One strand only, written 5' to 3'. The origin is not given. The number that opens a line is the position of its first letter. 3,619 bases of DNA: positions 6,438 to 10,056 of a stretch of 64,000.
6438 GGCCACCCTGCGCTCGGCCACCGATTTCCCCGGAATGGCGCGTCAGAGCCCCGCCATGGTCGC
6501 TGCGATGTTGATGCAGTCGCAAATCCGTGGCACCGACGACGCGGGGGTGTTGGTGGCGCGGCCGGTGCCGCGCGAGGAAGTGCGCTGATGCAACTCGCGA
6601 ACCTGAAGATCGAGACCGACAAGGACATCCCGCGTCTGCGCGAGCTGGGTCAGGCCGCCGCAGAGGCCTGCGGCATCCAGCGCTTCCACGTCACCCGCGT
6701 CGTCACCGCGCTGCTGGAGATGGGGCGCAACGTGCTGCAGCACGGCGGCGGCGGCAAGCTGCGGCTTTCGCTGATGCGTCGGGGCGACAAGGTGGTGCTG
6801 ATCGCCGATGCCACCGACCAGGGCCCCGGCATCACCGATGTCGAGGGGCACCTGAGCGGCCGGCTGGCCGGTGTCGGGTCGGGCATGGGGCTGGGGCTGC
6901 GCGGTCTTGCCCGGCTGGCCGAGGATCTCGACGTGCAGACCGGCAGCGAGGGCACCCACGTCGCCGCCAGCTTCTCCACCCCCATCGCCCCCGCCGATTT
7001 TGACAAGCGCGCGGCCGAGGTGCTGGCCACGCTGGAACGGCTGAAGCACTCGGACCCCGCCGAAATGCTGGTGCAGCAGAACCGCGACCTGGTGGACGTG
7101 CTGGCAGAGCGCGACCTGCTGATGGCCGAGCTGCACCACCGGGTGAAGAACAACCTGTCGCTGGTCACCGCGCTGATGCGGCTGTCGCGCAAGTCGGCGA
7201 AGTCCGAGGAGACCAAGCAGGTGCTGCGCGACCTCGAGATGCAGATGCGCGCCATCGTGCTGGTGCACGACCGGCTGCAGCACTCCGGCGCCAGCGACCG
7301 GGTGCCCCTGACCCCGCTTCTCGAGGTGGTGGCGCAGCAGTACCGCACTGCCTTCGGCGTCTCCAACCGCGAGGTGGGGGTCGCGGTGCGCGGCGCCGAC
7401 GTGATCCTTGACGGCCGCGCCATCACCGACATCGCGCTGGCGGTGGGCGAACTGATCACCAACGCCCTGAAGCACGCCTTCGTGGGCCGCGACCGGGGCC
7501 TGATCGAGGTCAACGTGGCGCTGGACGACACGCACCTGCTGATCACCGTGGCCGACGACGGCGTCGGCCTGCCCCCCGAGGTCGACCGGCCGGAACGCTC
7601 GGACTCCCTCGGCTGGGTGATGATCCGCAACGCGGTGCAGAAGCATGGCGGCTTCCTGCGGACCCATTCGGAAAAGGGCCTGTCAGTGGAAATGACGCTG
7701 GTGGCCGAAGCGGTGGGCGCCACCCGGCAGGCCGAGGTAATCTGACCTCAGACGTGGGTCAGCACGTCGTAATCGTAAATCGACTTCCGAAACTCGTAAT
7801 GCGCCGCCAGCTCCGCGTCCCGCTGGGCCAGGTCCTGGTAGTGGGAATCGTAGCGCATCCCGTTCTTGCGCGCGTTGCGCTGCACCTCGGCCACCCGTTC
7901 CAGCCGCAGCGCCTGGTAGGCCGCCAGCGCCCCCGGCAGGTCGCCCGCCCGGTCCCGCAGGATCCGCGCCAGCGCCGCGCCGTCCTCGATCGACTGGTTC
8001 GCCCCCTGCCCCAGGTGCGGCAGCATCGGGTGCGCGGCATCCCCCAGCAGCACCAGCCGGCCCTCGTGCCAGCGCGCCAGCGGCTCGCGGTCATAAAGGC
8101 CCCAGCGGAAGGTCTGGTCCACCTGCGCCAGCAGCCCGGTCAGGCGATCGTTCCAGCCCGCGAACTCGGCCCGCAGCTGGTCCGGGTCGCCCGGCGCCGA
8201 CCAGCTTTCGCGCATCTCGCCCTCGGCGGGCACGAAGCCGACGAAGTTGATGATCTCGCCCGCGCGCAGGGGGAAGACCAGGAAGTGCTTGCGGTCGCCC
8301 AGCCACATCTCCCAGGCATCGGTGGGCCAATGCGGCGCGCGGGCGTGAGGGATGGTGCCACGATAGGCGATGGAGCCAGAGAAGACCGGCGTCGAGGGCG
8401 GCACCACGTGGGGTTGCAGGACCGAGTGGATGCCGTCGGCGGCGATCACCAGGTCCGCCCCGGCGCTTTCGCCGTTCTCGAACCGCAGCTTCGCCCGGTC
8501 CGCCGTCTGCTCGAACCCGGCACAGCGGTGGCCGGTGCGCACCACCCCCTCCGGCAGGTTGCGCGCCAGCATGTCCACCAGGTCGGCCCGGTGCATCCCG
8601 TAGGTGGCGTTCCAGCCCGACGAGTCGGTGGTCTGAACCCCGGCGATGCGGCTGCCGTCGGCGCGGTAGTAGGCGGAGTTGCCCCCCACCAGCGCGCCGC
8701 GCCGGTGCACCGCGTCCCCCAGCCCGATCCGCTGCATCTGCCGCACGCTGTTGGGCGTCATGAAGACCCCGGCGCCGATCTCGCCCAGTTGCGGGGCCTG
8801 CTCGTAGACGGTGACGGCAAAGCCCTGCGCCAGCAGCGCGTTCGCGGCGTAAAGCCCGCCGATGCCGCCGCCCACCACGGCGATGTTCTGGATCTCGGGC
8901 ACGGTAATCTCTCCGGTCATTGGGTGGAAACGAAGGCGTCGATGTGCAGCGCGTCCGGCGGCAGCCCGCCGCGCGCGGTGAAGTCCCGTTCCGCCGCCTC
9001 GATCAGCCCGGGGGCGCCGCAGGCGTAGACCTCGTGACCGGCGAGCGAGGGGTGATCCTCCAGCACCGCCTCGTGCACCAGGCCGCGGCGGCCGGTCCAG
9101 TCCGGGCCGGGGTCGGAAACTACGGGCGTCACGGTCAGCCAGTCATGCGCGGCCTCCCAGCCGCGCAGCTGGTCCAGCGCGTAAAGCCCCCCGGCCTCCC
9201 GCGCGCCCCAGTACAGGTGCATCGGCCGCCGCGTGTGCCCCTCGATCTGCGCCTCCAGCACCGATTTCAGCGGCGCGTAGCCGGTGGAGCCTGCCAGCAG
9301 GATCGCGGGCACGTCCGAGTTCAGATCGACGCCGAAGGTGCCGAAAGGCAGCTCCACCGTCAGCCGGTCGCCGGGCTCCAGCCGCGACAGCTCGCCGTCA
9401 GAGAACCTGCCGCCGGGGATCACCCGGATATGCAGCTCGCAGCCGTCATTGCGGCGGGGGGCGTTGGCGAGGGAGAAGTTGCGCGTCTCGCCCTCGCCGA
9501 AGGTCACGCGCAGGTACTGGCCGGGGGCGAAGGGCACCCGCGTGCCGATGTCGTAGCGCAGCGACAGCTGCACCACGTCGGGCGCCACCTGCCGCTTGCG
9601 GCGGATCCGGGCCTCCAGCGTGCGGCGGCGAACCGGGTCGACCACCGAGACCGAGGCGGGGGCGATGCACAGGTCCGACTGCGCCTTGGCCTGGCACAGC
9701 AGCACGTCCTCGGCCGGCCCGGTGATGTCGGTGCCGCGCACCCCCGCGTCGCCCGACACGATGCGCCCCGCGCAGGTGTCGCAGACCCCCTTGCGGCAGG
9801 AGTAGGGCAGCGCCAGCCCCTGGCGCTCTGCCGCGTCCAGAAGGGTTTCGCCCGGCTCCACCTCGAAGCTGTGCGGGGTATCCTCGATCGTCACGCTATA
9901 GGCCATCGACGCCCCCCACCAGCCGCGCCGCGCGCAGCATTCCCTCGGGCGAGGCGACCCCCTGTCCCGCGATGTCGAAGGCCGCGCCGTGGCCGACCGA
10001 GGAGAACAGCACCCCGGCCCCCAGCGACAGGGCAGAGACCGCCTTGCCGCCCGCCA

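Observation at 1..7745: KaiC-type ATPase operon abutting a sigma-B-less stressosome whose terminal output is a HisKA_2 histidine kinase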

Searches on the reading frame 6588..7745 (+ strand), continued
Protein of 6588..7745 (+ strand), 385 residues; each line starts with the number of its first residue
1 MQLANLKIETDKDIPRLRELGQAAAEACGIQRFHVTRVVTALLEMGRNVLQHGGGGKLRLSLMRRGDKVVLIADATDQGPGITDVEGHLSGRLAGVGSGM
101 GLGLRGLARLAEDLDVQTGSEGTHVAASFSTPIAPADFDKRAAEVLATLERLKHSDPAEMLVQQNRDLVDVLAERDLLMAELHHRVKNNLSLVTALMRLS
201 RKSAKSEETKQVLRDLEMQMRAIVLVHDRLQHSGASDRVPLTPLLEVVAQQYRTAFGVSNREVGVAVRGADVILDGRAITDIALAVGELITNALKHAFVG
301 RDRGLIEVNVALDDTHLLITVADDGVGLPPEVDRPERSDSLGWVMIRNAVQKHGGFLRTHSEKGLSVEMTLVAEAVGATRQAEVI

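Call 67: find_encoding_contigs(protein=P0003, flank=9000, max_places=1)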
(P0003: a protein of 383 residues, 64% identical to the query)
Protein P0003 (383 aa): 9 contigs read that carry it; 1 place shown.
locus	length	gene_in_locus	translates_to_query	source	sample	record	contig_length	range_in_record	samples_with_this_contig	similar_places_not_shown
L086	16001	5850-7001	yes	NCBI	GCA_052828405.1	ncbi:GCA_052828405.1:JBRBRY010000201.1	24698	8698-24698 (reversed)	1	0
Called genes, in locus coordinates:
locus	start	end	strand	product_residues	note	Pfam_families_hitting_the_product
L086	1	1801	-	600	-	PF01970:TctA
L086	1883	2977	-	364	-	-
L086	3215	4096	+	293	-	PF14361:RsbRD_N, PF01740:STAS, PF13466:STAS_2 (weak)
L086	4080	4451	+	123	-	PF01740:STAS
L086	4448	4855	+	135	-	PF13581:HATPase_c_2, PF02518:HATPase_c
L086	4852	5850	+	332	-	PF13581:HATPase_c_2, PF02518:HATPase_c, PF07228:SpoIIE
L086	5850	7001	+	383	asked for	PF13581:HATPase_c_2, PF07536:HWE_HK (weak), PF07568:HisKA_2, PF13581:HATPase_c_2, PF02518:HATPase_c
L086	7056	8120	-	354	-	PF02912:Phe_tRNA-synt_N, PF01409:tRNA-synt_2d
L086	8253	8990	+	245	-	PF01738:DLH, PF00326:Peptidase_S9 (weak)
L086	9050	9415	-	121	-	PF00453:Ribosomal_L20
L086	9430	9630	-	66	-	PF01632:Ribosomal_L35p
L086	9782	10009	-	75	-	-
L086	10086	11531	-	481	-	PF00224:PK, PF02887:PK_C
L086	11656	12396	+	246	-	PF05013:FGase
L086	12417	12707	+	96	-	PF06844:DUF1244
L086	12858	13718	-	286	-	PF01063:Aminotran_4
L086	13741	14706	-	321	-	PF02746:MR_MLE_N, PF13378:MR_MLE_C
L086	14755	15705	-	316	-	PF00691:OmpA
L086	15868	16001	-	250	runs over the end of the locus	PF24553:Rv0428c_C (faint), PF00583:Acetyltransf_1, PF13508:Acetyltransf_7 (weak), PF08445:FR47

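Call 69: fold_search(model_id=the predicted structure, library=pdb)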
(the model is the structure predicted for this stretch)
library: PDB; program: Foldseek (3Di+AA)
matches with E <= 10: 674; with E <= 0.001: 347
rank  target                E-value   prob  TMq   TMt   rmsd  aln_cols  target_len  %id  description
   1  4r39_B                1.2e-11  1.00  0.36  0.64   5.4       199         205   28  Histidine kinase domain from Erythrobacter litoralis EL346 blue-light activated histidine kinase (released 2014-12-03)
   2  4r39_A                1.3e-11  1.00  0.36  0.60   5.5       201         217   28  Histidine kinase domain from Erythrobacter litoralis EL346 blue-light activated histidine kinase (released 2014-12-03)
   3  4r39_C                2.0e-11  1.00  0.36  0.64   5.2       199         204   28  Histidine kinase domain from Erythrobacter litoralis EL346 blue-light activated histidine kinase (released 2014-12-03)
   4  4r3a_A                4.3e-11  1.00  0.36  0.43  16.5       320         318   18  Erythrobacter litoralis EL346 blue-light activated histidine kinase (released 2014-12-03)
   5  8isj_A                5.6e-10  1.00  0.30  0.15  17.6       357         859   12  Pr conformer of Arabidopsis thaliana phytochrome A - AtphyA-Pr (released 2023-08-09)
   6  4biu_E                5.9e-10  1.00  0.32  0.48  11.7       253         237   22  Crystal structure of CpxAHDC (orthorhombic form 1) (released 2014-02-12)
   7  4biu_F                6.6e-10  1.00  0.28  0.40  11.1       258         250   20  Crystal structure of CpxAHDC (orthorhombic form 1) (released 2014-02-12)
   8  8isi_A                7.4e-10  1.00  0.31  0.15  17.5       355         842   12  Photochromobilin-free form of Arabidopsis thaliana phytochrome A - apo-AtphyA (released 2023-08-09)
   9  4biu_A                1.1e-09  1.00  0.29  0.43  11.4       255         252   21  Crystal structure of CpxAHDC (orthorhombic form 1) (released 2014-02-12)
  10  8a7f_A                1.1e-09  1.00  0.29  0.30  24.6       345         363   16  Crystal structure of a chimeric LOV-Histidine kinase SB2F1-I66R mutant (asymmetrical variant, trigonal form with long  (released 2024-01-10)
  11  8a52_A                1.3e-09  1.00  0.27  0.29  24.7       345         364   15  Crystal structure of a chimeric LOV-Histidine kinase SB2F1 (asymmetrical variant, trigonal form with long c-axis) (released 2023-12-27)
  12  4biz_B                1.3e-09  1.00  0.29  0.45   9.0       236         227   20  Crystal structure of CpxAHDC (orthorhombic form 2) (released 2014-04-23)
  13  4gcz_A                1.4e-09  1.00  0.30  0.32  17.2       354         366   15  Structure of a blue-light photoreceptor (released 2013-06-19)
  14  9jfj_A                1.6e-09  1.00  0.32  0.46   7.2       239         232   19  Crystal structure of the cytoplasmic domain of ZraS in ADP-bound form (released 2025-03-26)
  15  4r3a_B                1.7e-09  1.00  0.36  0.49  14.8       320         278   18  Erythrobacter litoralis EL346 blue-light activated histidine kinase (released 2014-12-03)
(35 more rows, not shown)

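Call 70: list_cluster_members(proteins=[P0001, P0121])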
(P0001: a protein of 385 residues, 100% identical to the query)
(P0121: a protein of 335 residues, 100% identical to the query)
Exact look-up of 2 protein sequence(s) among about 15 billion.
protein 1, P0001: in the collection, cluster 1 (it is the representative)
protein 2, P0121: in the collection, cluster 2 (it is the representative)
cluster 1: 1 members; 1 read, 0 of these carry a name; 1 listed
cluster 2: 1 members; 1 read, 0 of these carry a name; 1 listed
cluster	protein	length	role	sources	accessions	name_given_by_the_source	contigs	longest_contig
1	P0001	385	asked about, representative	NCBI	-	-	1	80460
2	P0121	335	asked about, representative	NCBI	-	-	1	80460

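Call 75: search_dna_similar(query=window:6588-7742:+, collection=plasmids, mode=protein, max_evalue=1e-40, max_rows=20)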
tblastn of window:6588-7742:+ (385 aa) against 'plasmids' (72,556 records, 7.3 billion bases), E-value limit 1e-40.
Records with a match: 60; places in all: 60; records where one place covers at least 80% of the query: 60.
Best place of each record, by identity: <60% 60.
By first word of the organism name: Phaeobacter 58; Alloyangia 1; Salipiger 1.
By predicted mobility (MOB-suite, as given by PLSDB): non-mobilizable 59; mobilizable 1.
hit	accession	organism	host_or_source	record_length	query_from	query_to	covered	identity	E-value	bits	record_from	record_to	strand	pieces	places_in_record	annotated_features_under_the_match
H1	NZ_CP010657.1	Phaeobacter piscinae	cell culture,clam larvae aquaculture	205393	3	371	96%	43.7%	6e-67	236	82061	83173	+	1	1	ATP-binding protein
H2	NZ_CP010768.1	Phaeobacter piscinae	cell culture,fish larvae aquaculture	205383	3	371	96%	43.7%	1e-66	236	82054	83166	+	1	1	ATP-binding protein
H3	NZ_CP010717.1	Phaeobacter piscinae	cell culture,fish larvae aquaculture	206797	3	371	96%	43.7%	1e-66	236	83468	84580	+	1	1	ATP-binding protein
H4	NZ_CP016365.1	Phaeobacter porticola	cell culture,barnacle at wood pile-on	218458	3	371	96%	43.6%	2e-71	249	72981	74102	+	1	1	ATP-binding protein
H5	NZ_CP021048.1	Phaeobacter gallaeciensis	cell culture,Pacific plankton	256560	3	371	96%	43.4%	2e-67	238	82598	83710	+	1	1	ATP-binding protein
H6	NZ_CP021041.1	Phaeobacter gallaeciensis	cell culture,Pacific plankton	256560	3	371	96%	43.4%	2e-67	238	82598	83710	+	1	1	ATP-binding protein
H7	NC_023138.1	Phaeobacter gallaeciensis DSM 26640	-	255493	3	371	96%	43.4%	2e-67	238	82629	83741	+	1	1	ATP-binding protein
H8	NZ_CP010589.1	Phaeobacter gallaeciensis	cell culture,clam larvae aquaculture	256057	3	371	96%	43.4%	2e-67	238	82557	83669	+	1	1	ATP-binding protein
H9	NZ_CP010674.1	Phaeobacter gallaeciensis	cell culture,clam larvae aquaculture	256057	3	371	96%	43.4%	2e-67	238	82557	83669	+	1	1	ATP-binding protein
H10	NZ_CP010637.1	Phaeobacter gallaeciensis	cell culture,clam aquaculture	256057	3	371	96%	43.4%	2e-67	238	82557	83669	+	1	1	ATP-binding protein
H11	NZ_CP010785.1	Phaeobacter gallaeciensis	cell culture,algae aquaculture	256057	3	371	96%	43.4%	2e-67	238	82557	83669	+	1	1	ATP-binding protein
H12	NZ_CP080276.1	Phaeobacter piscinae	-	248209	3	371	96%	43.4%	6e-72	251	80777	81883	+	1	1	ATP-binding protein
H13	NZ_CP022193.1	Alloyangia pacifica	cell culture,oil-contaminated sediment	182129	2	375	97%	42.7%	3e-68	240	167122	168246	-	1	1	ATP-binding protein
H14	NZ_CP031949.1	Phaeobacter inhibens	-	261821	3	371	96%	43.1%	1e-66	236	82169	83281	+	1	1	ATP-binding protein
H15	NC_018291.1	Phaeobacter inhibens DSM 17395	-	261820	3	371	96%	43.1%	1e-66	236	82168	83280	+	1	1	ATP-binding protein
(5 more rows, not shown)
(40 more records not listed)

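Call 76: get_annotated_region(hit=H15, flank=9000)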
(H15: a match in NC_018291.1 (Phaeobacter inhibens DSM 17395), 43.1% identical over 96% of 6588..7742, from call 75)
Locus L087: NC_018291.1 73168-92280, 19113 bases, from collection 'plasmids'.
description: Phaeobacter inhibens DSM 17395 plasmid pPGA1_262, complete sequence
organism: Phaeobacter inhibens DSM 17395 (NCBI taxid 391619)
taxonomy: Bacteria; Pseudomonadota; Alphaproteobacteria; Rhodobacterales; Roseobacteraceae; Phaeobacter; Phaeobacter inhibens; Phaeobacter inhibens DSM 17395
host: -; source: -; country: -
typing (MOB-suite, as given by PLSDB): non-mobilizable; replicon rep_cluster_377
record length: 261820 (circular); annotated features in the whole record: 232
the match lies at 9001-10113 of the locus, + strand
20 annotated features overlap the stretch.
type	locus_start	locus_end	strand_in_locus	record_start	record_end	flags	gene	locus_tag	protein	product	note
CDS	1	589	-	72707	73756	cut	-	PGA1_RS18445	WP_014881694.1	DUF418 domain-containing protein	-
CDS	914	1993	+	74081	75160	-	-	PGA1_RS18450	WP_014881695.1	calcium-binding protein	-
CDS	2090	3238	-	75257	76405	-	-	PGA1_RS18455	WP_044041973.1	lytic murein transglycosylase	-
CDS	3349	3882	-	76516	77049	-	-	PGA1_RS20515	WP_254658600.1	ATP-dependent Clp protease proteolytic subunit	-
CDS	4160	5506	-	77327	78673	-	-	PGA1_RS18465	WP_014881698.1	hypothetical protein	-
CDS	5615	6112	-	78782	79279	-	-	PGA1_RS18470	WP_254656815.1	MgtC/SapB family protein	-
CDS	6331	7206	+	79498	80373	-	-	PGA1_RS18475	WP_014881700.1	STAS domain-containing protein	-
CDS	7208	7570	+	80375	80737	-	-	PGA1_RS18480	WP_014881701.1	STAS domain-containing protein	-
CDS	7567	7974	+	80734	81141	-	-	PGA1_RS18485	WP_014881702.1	ATP-binding protein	-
CDS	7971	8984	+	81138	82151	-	-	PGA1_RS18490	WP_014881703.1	ATP-binding protein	-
CDS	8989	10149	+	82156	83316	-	-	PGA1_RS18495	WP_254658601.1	ATP-binding protein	-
CDS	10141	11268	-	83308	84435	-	-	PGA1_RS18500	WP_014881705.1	amidohydrolase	-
CDS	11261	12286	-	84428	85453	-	-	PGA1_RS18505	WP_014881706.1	pyridoxal-phosphate dependent enzyme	-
CDS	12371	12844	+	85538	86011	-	-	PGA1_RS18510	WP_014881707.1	Lrp/AsnC family transcriptional regulator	-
CDS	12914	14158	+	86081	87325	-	-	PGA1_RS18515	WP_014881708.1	lytic murein transglycosylase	-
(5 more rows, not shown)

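Call 96: search_protein_representatives(alignment_id=A1)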
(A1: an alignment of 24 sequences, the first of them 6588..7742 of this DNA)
Query: 24 sequences, 382 profile positions. Proteins with E-value up to 0.001 (for the whole library): 110777; up to 1e-10: 68686; up to 1e-30: 32032. The best 150 are listed.
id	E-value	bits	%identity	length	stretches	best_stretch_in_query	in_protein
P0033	4.6e-165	565.5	-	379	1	1-377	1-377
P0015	5.1e-161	552.2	-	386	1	5-381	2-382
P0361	1.6e-144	497.9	-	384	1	6-377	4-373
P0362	1.5e-134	465.1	-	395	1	1-377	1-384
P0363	1.8e-131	455.0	-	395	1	5-378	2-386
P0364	4.0e-131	453.8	-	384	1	4-377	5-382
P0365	1.3e-128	445.5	-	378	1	3-378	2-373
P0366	9.1e-118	409.9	-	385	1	4-376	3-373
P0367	2.9e-105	368.7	-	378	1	4-379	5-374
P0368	1.6e-104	366.2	-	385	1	3-378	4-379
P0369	2.4e-104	365.7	-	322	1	3-312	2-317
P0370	1.1e-100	353.6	-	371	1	15-375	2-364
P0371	1.3e-99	350.0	-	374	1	3-376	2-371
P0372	8.1e-82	291.5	-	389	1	6-376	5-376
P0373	1.1e-81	291.1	-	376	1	10-378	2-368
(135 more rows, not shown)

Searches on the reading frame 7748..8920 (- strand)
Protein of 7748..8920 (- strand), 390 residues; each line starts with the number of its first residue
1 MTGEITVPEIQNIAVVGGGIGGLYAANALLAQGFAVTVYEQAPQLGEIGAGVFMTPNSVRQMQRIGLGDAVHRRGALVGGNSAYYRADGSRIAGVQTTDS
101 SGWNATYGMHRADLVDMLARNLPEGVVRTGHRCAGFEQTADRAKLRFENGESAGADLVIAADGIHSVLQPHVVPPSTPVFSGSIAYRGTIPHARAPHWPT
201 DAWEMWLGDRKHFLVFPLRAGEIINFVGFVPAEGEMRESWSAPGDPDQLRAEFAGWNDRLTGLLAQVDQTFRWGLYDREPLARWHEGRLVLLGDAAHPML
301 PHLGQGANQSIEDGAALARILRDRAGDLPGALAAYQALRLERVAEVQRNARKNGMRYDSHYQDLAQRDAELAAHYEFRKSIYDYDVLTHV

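Call 31: search_protein_families(library=pfam, proteins=[window:7748-8920:-], max_evalue=0.0001)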
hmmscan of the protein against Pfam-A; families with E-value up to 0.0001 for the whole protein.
window:7748-8920:- (390 aa): 5 families
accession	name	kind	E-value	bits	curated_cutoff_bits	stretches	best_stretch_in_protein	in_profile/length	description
PF01494.25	FAD_binding_3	-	4.2e-28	99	22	1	13-349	4-348/349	FAD binding domain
PF01593.30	Amino_oxidase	-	2.6e-07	30.8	19.8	0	113-162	205-254/443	Flavin containing amine oxidoreductase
PF01266.30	DAO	-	5.7e-07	29.8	27.9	0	13-47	2-36/353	FAD dependent oxidoreductase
PF13450.12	NAD_binding_8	-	6e-07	30.1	21.9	1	15-46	1-32/68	NAD(P)-binding Rossmann-like domain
PF13454.12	NAD_binding_9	-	7.9e-05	23.1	21.8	0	14-46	1-36/155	FAD-NAD(P)-binding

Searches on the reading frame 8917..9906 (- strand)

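Call 31: search_protein_families(library=pfam, proteins=[window:8917-9906:-], max_evalue=0.0001)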
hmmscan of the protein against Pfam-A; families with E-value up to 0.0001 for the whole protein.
window:8917-9906:- (329 aa): 3 families
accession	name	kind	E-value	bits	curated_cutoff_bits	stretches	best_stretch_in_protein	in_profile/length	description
PF00175.26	NAD_binding_1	-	2e-21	77.1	22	1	203-306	1-108/109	Oxidoreductase NAD-binding domain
PF00111.32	Fer2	-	6.7e-17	61.6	21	1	5-75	1-76/77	2Fe-2S iron-sulfur cluster binding domain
PF00970.30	FAD_binding_6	-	5.9e-10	39.8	21.1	1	99-191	2-97/99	Oxidoreductase FAD-binding domain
